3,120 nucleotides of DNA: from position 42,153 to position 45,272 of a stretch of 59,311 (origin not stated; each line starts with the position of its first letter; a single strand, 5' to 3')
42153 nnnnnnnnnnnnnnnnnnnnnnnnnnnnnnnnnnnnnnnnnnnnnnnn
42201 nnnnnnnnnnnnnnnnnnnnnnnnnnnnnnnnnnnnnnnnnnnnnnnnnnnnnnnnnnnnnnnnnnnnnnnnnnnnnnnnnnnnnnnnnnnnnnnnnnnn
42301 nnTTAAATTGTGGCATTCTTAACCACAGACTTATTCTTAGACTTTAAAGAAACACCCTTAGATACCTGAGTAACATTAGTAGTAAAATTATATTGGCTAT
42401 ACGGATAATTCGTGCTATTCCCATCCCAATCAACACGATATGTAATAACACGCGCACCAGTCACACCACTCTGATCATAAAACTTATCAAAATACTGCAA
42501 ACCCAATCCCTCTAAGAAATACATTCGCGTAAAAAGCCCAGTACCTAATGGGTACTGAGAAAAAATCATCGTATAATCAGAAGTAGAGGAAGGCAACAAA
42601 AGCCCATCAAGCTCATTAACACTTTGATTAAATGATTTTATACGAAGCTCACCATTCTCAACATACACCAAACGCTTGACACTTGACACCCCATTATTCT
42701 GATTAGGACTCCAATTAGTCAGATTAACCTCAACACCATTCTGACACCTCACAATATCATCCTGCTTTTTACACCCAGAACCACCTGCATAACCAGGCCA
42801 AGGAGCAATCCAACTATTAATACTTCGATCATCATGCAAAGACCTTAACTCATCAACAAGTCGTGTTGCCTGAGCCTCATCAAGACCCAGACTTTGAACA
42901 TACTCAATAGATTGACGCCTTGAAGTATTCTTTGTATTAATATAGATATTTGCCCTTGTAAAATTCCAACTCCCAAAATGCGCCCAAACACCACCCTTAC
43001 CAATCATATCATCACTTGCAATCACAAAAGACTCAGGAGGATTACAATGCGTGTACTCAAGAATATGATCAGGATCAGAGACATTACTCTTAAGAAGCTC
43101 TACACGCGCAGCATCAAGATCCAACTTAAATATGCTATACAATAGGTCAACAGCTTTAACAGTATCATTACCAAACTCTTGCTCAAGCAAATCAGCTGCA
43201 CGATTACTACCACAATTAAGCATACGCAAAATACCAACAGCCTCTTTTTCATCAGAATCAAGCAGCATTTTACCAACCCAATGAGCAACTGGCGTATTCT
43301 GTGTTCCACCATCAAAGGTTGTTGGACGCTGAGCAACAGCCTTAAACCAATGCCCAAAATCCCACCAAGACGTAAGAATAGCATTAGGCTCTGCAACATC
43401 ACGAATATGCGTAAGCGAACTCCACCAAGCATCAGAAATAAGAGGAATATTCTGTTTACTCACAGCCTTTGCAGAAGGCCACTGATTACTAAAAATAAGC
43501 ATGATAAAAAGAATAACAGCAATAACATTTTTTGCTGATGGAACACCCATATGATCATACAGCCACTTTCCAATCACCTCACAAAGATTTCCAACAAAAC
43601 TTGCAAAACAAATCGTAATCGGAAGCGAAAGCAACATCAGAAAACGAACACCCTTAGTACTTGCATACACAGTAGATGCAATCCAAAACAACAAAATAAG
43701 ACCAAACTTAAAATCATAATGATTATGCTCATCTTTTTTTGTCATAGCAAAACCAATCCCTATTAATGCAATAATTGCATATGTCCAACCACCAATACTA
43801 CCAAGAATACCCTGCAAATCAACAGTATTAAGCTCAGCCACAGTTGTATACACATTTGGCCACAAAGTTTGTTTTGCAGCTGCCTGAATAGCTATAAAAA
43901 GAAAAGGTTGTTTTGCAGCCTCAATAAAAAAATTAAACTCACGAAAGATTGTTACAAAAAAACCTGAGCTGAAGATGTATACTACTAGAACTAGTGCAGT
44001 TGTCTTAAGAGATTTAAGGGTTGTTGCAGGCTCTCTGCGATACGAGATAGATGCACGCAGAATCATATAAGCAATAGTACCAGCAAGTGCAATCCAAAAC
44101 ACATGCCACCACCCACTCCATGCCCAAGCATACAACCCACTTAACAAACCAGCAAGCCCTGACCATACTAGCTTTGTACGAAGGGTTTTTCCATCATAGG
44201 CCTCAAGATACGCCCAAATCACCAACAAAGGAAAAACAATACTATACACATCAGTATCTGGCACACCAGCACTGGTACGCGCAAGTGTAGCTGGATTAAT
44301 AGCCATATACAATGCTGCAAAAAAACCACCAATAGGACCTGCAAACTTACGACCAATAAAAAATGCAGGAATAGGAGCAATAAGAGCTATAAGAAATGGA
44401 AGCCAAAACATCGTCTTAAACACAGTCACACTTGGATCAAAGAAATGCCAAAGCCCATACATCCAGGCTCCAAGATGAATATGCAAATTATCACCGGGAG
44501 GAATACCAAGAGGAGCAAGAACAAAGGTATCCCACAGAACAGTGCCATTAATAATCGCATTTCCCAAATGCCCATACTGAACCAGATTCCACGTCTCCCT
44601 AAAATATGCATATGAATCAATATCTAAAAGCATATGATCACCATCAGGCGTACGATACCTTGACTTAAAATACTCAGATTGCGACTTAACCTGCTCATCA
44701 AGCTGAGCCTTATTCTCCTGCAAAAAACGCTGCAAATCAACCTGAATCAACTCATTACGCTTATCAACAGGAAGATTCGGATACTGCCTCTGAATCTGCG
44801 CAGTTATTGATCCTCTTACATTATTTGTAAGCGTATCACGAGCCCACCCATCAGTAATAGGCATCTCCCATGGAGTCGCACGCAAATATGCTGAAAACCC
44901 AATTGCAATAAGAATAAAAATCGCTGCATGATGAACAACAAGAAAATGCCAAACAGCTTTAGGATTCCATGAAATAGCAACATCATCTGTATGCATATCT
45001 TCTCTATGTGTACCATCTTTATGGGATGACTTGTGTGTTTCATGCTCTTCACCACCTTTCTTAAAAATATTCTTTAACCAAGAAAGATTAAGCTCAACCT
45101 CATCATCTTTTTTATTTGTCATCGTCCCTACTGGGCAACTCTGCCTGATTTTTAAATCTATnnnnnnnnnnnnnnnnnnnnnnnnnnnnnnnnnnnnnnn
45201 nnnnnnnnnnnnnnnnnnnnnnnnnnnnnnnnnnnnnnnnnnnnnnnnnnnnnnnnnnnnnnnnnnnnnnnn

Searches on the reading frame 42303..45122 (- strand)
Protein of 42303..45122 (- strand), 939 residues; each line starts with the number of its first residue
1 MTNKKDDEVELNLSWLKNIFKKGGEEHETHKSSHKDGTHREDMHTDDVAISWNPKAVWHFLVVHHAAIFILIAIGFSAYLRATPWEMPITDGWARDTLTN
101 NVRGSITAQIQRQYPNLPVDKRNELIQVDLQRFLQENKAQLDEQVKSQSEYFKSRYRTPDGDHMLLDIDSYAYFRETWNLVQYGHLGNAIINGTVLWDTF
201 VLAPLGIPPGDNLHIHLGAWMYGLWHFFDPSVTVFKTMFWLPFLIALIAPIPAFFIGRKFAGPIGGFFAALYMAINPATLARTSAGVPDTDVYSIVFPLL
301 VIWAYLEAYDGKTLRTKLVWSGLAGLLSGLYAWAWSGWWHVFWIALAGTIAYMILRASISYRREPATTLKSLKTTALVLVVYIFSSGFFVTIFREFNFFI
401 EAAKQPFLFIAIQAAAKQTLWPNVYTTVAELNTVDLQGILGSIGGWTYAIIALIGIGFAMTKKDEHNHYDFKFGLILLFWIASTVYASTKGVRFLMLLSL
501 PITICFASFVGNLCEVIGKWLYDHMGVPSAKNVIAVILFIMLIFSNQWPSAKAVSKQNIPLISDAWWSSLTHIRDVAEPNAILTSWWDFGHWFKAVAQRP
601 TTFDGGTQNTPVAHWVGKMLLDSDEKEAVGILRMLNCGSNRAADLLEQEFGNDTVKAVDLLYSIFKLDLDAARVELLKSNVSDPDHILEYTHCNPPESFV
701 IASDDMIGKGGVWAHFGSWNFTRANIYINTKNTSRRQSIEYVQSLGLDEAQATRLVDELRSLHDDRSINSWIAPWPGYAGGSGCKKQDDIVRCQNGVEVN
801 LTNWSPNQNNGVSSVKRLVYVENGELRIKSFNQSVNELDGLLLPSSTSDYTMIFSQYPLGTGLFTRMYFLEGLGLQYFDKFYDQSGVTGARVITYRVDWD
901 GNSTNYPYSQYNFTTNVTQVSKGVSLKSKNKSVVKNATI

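Call 7: search_protein_families(library=pfam, proteins=[window:42303-45122:-])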
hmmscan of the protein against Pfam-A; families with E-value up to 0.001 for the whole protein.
window:42303-45122:- (939 aa): 2 families
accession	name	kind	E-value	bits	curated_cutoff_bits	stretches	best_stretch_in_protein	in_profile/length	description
PF02516.20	STT3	-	6e-36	125.2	24.5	1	155-541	19-397/405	Oligosaccharyl transferase STT3, N-terminal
PF21436.2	STT3-PglB_core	-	0.00018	22.5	23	1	584-635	6-56/131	STT3/PglB/AglB core domain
